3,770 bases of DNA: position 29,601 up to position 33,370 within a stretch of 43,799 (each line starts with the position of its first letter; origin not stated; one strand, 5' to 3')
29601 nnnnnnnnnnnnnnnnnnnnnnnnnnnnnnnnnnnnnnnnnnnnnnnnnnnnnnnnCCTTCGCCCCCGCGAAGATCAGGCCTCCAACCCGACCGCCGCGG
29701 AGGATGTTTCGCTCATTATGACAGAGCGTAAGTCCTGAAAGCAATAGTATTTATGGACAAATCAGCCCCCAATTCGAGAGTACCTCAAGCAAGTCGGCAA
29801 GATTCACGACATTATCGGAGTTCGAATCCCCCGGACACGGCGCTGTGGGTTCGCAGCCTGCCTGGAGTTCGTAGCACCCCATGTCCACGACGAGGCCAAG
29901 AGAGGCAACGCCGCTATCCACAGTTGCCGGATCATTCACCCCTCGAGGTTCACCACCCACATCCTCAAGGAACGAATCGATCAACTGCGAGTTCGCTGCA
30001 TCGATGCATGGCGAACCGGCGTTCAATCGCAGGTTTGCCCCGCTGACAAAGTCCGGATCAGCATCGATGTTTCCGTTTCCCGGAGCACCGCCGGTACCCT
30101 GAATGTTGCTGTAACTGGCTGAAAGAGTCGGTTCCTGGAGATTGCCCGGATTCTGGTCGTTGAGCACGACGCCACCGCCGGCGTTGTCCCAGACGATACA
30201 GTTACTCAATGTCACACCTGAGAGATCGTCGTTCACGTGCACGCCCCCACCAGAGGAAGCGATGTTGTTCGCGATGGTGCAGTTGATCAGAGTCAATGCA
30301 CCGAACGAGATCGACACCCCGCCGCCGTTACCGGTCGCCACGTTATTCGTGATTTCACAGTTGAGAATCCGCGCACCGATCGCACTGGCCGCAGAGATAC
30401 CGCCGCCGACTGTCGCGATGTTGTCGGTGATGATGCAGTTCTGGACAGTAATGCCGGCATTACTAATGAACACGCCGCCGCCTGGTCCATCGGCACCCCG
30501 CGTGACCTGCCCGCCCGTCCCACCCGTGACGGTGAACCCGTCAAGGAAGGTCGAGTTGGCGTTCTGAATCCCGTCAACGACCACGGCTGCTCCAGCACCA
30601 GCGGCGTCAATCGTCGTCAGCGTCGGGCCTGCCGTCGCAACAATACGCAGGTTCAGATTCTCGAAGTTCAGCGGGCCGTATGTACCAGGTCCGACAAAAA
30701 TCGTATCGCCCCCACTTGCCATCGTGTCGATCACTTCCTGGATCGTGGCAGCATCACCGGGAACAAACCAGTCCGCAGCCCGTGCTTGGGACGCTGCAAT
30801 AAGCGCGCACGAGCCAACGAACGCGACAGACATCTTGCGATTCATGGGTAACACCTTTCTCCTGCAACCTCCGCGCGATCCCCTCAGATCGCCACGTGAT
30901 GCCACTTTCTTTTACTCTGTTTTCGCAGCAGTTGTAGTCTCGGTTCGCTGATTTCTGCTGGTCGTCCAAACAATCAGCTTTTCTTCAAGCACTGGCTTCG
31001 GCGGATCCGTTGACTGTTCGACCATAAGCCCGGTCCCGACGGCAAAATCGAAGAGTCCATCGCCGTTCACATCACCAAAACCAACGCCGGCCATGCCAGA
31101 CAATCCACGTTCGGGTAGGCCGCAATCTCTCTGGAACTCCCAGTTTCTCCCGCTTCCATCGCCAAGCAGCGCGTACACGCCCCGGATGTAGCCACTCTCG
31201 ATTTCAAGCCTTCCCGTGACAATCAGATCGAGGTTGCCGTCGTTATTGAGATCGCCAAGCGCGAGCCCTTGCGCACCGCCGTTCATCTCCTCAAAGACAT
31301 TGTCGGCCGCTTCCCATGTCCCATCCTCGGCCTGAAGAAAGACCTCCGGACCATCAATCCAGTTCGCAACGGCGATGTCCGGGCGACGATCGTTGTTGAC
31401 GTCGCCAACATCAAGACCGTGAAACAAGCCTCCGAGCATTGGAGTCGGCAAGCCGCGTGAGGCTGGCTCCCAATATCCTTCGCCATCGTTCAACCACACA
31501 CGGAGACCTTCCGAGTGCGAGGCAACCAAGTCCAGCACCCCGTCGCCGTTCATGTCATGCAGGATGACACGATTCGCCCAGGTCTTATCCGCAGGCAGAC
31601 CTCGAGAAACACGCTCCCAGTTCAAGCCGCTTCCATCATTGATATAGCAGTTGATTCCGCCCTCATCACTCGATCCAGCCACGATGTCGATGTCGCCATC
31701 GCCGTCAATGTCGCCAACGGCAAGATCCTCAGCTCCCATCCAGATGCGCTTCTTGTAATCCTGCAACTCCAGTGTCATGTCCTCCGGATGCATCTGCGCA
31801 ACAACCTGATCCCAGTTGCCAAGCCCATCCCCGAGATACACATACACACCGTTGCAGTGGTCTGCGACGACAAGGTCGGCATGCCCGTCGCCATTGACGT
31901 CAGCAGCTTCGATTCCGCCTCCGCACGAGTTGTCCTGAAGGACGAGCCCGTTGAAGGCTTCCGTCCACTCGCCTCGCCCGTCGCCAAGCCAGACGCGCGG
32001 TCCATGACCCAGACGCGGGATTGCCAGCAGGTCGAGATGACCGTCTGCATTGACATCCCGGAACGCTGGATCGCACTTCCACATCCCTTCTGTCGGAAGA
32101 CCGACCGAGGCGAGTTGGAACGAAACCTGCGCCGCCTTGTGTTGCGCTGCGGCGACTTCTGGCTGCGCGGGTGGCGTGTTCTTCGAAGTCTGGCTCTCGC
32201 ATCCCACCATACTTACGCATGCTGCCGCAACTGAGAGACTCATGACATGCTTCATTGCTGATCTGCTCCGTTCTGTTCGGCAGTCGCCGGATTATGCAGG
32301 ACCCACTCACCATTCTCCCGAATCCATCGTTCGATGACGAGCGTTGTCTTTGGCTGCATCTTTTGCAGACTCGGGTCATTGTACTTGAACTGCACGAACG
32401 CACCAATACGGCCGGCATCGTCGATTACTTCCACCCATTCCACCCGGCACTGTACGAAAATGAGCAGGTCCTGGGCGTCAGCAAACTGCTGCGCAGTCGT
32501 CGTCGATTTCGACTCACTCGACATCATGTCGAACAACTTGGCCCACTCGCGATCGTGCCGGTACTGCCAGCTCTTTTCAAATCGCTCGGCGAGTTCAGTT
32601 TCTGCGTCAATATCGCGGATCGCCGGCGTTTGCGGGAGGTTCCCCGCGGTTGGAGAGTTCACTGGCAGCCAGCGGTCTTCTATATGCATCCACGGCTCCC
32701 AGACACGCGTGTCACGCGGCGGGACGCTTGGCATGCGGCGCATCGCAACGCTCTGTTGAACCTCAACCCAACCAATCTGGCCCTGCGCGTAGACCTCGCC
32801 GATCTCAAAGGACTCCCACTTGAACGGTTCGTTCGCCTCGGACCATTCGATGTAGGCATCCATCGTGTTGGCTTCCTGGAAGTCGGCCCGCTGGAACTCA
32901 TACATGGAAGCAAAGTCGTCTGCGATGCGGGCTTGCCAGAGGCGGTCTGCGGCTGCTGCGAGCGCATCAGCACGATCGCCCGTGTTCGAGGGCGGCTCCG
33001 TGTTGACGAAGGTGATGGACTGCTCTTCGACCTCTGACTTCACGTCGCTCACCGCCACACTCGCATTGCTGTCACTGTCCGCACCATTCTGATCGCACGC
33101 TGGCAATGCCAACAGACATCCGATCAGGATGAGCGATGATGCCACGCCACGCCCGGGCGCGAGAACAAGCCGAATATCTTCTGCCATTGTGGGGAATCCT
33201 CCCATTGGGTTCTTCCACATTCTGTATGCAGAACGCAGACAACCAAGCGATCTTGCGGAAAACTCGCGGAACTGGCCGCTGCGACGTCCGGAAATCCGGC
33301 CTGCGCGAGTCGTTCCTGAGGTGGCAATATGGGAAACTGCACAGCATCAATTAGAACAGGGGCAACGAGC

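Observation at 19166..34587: Four secreted paralogs share a ~350-400 aa module I cannot assign to any known family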

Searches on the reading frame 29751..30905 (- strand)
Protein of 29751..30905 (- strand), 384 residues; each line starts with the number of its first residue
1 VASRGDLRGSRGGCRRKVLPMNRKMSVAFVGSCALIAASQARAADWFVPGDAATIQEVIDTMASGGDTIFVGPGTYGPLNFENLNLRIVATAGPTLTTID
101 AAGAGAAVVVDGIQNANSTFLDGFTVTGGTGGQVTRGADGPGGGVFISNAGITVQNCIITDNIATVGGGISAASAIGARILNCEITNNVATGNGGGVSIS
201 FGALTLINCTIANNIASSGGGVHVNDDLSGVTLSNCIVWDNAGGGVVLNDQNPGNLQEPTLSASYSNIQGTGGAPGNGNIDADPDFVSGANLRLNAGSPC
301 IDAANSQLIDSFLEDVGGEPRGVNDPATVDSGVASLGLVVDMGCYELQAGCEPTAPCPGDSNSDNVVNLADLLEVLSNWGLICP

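Call 9: search_protein_families(library=pfam, proteins=[window:29751-30905:-], max_evalue=0.01)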
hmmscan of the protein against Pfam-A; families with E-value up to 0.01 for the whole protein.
window:29751-30905:- (384 aa): 2 families
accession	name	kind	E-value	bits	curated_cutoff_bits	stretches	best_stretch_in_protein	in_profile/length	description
PF13229.12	Beta_helix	-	2e-10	41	25.9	1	143-252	47-148/158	Right handed beta helix region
PF05048.19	NosD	-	0.0006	19.8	23.6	1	111-254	17-139/212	Periplasmic copper-binding protein (NosD)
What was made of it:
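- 29751..30905 (-): Beta-helix protein with a dockerin-like C-terminal tail (….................), 6 nt after the FG-GAP gene. PF13229 E 2e-10 (call 9).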

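Call 45: search_protein_families(library=ncbifam, proteins=[window:29751-30905:-], max_evalue=0.01)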
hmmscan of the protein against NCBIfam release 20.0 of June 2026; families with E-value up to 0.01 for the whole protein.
window:29751-30905:- (384 aa): 1 family
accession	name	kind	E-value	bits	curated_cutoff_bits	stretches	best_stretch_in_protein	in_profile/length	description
NF041518.1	choice_anch_Q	domain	0.0021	18.3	25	0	291-348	16-58/58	choice-of-anchor Q domain-containing protein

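Call 59: search_solved_structures(query=window:29751-30905:-, max_evalue=0.1)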
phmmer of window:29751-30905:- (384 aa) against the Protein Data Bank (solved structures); distinct sequences matched with E-value up to 0.1: 0.

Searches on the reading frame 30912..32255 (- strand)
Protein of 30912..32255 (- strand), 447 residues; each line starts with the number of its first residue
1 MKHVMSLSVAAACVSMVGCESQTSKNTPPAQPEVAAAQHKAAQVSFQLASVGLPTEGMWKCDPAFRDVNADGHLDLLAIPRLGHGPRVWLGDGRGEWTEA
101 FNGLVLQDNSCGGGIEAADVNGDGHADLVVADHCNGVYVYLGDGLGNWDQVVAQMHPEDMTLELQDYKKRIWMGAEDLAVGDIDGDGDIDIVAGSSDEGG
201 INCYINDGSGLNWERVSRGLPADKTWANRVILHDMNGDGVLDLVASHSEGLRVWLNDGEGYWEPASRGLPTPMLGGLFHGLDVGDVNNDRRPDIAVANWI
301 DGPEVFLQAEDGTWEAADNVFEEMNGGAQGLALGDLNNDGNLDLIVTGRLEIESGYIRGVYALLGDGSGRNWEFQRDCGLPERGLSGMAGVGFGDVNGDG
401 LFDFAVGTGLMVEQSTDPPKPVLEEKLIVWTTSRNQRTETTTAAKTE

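Call 9: search_protein_families(library=pfam, proteins=[window:30912-32255:-], max_evalue=0.01)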
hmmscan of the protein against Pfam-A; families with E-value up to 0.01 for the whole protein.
window:30912-32255:- (447 aa): 4 families
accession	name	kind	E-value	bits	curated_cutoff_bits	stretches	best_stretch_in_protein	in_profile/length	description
PF13517.12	FG-GAP_3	-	8.2e-46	154.9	26.9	6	234-296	1-61/61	FG-GAP-like repeat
PF01839.29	FG-GAP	-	4.6e-20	71.5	22.1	2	116-131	6-21/37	FG-GAP repeat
PF16743.10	PliI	-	7.9e-07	29.2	27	0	99-141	46-88/123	Periplasmic lysozyme inhibitor of I-type lysozyme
PF14779.12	BBS1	-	0.00053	20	27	0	97-134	1-38/254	Ciliary BBSome complex subunit 1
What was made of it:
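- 30912..32255 (-): Conserved partner 2: FG-GAP beta-propeller with a lipoprotein signal (…SMVGC|ES); overlaps partner 1 by 4 nt. PF13517 E 8e-46 (call 9).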

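Call 45: search_protein_families(library=ncbifam, proteins=[window:30912-32255:-], max_evalue=0.01)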
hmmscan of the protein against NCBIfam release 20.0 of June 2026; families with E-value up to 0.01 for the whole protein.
window:30912-32255:- (447 aa): 2 families
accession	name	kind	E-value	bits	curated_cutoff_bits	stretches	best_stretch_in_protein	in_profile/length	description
NF047539.1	XAC2610_fam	domain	6.3e-12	45.8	35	0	116-139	2-25/89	XAC2610-related protein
NF052323.1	T9SSA_dep_M6i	equivalog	0.0046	14.9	600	0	175-250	786-859/1043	T9SS-dependent M6-like inactivated metalloprotease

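Call 60: search_solved_structures(query=window:30912-32255:-, max_evalue=0.001)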
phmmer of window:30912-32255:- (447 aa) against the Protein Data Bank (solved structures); distinct sequences matched with E-value up to 0.001: 12.
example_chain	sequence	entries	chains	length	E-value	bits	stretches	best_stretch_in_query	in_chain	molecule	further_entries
9c4k_P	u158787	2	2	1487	2.9e-07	32.7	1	64-270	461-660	Toxin subunit YenB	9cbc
4igl_A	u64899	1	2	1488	2.9e-07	32.7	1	64-270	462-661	YenB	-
5kis_A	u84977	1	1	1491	2.9e-07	32.7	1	64-270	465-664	YenB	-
6sup_A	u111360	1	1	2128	1.1e-05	27.6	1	64-271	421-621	TcdB2,TccC3,Cell division control protein 42 homolog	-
6h6g_A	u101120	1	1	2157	1.1e-05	27.5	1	64-271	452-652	TcdB2,TccC3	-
4o9x_A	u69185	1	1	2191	1.1e-05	27.5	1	64-271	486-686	TcdB2, TccC3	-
6suq_A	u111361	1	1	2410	1.4e-05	27.2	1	64-271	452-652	TcdB2,TccC3,Genome polyprotein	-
6h6e_F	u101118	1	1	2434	1.4e-05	27.2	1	64-271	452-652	TcdB2,TccC3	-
6h6f_F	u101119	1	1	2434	1.4e-05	27.2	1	64-271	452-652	TcdB2,TccC3,TccC3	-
6suf_F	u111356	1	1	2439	1.7e-05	26.9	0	178-271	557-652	TcdB2,TccC3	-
6sue_F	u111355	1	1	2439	1.7e-05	26.9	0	178-271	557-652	TcdB2,TccC3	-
6l7i_F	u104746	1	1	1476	2.2e-05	26.6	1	63-272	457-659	TcdB1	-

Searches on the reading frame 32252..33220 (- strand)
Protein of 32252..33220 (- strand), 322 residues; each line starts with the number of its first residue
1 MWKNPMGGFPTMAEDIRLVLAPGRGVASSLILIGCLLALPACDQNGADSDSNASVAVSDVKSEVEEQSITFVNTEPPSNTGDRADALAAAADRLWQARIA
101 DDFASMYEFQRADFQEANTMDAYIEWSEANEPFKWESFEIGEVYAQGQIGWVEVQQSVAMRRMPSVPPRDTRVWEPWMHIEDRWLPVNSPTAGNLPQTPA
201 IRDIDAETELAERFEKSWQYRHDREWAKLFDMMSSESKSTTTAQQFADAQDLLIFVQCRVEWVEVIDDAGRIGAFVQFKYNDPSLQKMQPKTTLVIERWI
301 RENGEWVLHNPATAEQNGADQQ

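Call 9: search_protein_families(library=pfam, proteins=[window:32252-33220:-], max_evalue=0.01)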
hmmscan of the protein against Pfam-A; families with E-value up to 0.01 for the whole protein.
window:32252-33220:- (322 aa): 0 families

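Call 45: search_protein_families(library=ncbifam, proteins=[window:32252-33220:-], max_evalue=0.01)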
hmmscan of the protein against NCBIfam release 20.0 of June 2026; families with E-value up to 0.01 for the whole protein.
window:32252-33220:- (322 aa): 0 families

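Call 50: find_homologous_proteins(query=window:32252-33220:-)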
Query window:32252-33220:- (322 aa): 3 proteins with E <= 0.001 among 8000 candidates.
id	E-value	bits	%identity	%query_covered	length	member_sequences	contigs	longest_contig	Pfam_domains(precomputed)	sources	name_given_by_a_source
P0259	8.5e-207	704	100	97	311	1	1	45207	-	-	-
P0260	7.8e-109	382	58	92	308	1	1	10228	-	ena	-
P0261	2.7e-100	354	52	96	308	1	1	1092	-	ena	-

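Call 57: find_homologous_proteins(query=A3)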
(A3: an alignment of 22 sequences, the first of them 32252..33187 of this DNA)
Query A3 (22 sequences) (311 aa, profile of the alignment): 4 proteins with E <= 0.001 among 8000 candidates.
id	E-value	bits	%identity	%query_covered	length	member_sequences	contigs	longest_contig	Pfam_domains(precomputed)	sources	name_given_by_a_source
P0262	1.6e-101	358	29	72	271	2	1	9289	-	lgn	-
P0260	7.7e-100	352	58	95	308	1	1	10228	-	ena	-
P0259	3.2e-99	350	100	100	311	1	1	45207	-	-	-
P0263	1.9e-90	321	40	72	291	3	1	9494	-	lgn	-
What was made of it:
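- Tried and rejected: Two database searches found only 3-4 relatives, a limit of the word index (calls 50, 57).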

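Call 58: search_solved_structures(query=A3, max_evalue=10)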
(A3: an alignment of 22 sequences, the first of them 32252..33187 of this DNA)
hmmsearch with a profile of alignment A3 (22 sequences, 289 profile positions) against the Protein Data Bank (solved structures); distinct sequences matched with E-value up to 10: 1.
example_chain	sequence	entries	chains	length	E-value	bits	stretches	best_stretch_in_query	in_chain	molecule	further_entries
3hia_A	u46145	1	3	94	4.5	9.7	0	271-284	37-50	Choline binding protein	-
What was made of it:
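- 32252..33220 (-): Conserved partner 1: ~300-aa predicted lipoprotein (…LLALPAC|DQ) made of two similar W-rich halves; no known family. No Pfam/NCBIfam/PDB hit (calls 9, 45, 58).
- Tried and rejected: Profile against PDB found nothing (call 58).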
